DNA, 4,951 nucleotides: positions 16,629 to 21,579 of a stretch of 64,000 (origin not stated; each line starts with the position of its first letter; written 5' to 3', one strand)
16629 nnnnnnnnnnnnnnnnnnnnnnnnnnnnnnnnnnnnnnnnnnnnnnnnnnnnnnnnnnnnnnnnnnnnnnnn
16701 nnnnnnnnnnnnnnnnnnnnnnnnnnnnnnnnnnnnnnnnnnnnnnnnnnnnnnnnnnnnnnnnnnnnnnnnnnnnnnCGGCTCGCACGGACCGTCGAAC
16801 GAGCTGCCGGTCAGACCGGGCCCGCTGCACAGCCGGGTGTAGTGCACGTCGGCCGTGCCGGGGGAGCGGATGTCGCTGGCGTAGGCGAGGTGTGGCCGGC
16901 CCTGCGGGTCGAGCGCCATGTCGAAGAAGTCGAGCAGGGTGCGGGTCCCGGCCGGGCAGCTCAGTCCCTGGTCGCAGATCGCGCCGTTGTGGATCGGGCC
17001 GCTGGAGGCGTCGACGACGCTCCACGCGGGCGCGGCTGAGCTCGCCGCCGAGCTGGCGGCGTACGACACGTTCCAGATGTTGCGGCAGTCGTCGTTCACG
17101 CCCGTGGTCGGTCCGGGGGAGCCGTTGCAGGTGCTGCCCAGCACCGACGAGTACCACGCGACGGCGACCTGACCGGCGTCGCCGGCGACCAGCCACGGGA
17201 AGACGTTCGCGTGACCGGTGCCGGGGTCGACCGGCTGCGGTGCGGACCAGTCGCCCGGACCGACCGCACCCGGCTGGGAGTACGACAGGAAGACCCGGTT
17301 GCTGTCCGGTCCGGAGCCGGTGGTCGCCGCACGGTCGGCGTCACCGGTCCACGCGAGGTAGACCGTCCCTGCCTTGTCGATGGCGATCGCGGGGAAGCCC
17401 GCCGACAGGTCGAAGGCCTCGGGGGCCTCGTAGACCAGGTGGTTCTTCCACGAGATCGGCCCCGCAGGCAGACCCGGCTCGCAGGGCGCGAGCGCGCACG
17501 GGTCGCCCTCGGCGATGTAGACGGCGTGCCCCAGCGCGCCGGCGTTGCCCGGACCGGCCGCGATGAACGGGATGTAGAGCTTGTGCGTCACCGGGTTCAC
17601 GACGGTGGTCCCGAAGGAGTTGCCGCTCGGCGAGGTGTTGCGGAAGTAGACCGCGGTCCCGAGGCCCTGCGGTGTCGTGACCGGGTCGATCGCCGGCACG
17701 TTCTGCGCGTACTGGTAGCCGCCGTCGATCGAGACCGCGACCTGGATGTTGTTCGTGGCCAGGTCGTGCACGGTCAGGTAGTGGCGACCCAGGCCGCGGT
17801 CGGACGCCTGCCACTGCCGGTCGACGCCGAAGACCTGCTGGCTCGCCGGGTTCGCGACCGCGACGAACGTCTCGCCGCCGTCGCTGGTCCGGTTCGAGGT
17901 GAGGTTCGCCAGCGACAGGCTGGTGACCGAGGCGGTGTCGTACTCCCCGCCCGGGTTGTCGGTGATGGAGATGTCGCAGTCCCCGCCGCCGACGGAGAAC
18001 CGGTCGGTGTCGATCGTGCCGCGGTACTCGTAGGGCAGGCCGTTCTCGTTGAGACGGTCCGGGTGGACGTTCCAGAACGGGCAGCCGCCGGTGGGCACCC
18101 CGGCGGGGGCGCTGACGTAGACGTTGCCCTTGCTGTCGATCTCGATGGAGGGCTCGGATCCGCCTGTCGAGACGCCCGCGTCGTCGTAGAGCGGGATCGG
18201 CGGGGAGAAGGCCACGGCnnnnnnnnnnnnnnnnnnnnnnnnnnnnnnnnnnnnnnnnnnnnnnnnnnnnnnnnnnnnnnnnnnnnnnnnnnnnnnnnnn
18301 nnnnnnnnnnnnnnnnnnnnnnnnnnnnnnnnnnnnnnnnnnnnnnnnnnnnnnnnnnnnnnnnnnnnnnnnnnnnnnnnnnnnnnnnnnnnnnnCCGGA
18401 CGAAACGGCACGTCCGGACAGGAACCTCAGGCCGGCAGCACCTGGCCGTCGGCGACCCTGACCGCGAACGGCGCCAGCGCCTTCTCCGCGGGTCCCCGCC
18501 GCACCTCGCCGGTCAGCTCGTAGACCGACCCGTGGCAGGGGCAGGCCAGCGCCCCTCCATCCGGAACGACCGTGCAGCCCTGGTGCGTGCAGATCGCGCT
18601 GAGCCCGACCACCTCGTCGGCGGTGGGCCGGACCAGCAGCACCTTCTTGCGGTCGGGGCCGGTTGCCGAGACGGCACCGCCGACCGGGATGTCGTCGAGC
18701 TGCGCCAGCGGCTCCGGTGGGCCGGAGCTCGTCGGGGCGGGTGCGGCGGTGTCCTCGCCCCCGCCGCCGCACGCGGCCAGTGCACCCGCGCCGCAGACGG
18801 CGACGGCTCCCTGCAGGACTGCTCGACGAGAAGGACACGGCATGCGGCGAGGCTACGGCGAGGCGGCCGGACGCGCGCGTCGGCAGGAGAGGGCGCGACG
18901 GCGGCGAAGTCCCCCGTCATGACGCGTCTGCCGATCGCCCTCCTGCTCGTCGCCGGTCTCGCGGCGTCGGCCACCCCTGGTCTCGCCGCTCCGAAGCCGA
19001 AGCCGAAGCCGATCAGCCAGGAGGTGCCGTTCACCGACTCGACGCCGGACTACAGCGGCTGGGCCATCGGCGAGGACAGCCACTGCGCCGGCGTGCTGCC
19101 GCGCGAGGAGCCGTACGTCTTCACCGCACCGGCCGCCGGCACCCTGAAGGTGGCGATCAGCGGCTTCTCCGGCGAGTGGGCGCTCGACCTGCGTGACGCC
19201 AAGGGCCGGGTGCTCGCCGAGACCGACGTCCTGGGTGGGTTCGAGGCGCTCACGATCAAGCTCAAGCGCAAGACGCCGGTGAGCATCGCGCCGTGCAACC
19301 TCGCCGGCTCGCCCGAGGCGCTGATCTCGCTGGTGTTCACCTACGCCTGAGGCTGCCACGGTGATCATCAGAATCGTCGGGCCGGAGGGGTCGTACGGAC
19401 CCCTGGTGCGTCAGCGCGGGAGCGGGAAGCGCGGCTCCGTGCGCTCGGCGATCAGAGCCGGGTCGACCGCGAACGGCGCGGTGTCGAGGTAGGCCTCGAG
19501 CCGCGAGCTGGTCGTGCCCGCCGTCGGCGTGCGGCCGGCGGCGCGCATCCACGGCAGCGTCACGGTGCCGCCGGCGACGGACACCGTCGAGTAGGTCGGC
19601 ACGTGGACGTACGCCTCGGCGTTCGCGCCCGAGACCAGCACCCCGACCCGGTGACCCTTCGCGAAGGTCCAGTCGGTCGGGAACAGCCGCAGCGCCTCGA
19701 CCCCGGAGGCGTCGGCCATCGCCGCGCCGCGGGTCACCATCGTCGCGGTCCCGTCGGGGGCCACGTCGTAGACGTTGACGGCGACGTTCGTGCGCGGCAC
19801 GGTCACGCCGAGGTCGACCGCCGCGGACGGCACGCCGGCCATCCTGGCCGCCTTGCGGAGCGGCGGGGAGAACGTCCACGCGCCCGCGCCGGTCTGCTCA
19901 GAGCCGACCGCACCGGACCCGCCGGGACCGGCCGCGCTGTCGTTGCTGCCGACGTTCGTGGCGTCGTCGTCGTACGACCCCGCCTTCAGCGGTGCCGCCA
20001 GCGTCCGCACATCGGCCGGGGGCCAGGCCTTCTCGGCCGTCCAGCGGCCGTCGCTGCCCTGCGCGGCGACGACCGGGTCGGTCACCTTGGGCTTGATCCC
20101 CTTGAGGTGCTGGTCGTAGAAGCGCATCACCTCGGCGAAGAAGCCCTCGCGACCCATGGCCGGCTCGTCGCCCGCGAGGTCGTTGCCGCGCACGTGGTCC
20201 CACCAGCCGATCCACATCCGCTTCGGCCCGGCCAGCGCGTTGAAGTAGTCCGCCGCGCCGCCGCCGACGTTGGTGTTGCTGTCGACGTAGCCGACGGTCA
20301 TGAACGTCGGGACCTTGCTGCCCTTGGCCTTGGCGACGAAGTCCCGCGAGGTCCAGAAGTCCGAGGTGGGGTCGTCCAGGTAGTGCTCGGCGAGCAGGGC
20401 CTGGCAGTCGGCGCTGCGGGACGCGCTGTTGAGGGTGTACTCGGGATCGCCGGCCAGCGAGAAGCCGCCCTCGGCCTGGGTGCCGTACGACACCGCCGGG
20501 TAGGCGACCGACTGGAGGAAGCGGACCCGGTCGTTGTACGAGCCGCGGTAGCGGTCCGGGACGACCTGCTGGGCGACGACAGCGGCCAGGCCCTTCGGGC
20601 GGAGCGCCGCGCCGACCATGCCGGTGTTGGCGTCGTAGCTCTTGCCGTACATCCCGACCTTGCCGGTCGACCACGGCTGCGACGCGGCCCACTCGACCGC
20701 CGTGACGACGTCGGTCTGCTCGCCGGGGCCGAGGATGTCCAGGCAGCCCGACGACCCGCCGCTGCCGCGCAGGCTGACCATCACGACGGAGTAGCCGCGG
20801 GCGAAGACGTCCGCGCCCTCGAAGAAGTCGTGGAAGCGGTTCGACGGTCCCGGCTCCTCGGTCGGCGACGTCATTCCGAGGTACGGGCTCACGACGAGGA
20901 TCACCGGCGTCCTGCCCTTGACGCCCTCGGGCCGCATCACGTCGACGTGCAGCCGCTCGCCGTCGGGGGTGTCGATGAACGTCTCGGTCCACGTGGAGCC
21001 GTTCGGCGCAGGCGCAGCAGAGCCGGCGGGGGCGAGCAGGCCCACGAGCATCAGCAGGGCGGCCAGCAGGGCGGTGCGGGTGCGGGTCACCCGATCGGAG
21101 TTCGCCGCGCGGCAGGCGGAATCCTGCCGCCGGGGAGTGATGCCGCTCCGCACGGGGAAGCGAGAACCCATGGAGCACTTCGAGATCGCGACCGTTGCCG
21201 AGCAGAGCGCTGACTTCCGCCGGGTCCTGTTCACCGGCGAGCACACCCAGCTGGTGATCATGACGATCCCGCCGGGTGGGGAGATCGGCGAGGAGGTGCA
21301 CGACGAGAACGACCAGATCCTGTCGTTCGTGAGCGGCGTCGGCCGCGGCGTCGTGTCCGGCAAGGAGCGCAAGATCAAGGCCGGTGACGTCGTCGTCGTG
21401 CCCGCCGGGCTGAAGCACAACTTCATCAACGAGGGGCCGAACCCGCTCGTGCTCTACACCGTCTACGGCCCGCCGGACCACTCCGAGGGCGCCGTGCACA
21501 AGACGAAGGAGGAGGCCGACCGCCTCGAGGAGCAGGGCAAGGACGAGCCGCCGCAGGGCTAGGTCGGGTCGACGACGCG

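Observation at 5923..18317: A ~165-aa cysteine-bracketed module recurs four times in three exported proteins flanking guaA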

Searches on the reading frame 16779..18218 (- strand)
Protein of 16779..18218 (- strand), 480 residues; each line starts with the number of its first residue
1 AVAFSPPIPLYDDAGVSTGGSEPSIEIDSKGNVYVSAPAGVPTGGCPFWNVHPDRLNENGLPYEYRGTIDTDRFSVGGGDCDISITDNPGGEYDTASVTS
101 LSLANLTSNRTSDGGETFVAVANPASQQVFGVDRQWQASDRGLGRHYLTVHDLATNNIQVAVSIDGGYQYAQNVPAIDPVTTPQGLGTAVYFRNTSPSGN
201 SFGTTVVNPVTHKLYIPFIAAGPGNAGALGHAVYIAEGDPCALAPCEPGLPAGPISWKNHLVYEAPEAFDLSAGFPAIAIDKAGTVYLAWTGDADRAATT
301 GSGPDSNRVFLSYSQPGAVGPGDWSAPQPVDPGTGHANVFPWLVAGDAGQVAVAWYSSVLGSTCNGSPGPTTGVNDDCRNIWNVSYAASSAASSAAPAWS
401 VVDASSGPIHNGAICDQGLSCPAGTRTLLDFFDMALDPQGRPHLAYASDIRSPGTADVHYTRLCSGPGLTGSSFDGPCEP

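Call 31: search_solved_structures(query=window:16779-18218:-, max_evalue=10)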
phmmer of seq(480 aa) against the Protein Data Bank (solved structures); distinct sequences matched with E-value up to 10: 0.

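Call 32: search_protein_families(library=pfam, proteins=[window:16779-18218:-], max_evalue=10)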
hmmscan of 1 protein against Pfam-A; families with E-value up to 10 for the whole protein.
seq(480 aa): 1 family
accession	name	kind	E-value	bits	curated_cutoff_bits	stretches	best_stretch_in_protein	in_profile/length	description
PF03168.19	LEA_2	-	0.041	14.8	25.4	1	11-84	23-95/98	Late embryogenesis abundant protein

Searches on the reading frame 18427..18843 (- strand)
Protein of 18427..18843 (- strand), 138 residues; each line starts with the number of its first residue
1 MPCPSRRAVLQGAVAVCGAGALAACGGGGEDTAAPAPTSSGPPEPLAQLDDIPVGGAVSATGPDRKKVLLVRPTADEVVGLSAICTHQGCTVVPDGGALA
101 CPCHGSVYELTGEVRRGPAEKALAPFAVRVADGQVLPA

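Call 70: search_protein_families(library=pfam, proteins=[window:18427-18843:-], max_evalue=0.001)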
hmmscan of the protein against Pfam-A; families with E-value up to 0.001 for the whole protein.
window:18427-18843:- (138 aa): 2 families
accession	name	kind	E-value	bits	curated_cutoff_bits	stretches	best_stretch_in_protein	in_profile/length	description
PF00355.32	Rieske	-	9.2e-12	45.2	20.3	1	47-126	6-87/88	Rieske [2Fe-2S] domain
PF13806.12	Rieske_2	-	8e-05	23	27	1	45-135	4-101/104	Rieske-like [2Fe-2S] domain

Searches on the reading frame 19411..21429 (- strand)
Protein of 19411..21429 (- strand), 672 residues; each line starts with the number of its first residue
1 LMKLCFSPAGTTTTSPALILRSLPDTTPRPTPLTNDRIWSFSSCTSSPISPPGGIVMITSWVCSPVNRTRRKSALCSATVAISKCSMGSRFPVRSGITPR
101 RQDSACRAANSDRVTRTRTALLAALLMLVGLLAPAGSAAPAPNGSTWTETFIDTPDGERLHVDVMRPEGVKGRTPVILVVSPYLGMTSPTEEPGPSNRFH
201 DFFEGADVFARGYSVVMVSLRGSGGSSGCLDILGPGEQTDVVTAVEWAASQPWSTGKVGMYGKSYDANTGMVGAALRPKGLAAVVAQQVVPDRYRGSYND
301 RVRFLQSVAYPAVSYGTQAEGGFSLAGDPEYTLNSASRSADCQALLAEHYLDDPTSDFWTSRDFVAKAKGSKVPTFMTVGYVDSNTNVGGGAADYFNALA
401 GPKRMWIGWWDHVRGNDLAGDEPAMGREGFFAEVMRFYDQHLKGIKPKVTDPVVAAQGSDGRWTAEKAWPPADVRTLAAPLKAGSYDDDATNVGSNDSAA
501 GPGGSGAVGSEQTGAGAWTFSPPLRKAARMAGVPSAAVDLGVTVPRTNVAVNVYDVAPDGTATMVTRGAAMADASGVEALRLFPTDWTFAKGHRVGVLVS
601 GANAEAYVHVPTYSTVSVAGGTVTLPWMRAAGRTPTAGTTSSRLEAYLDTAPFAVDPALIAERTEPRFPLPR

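Call 70: search_protein_families(library=pfam, proteins=[window:19411-21429:-], max_evalue=0.001)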
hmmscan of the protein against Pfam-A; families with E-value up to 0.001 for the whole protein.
window:19411-21429:- (672 aa): 2 families
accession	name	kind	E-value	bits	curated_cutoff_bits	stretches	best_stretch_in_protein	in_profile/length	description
PF02129.25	Peptidase_S15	-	6.5e-50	170.7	23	1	156-413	1-261/262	X-Pro dipeptidyl-peptidase (S15 family)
PF08530.16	PepX_C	-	1.2e-17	65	22.5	1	453-629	8-201/217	X-Pro dipeptidyl-peptidase C-terminal non-catalytic domain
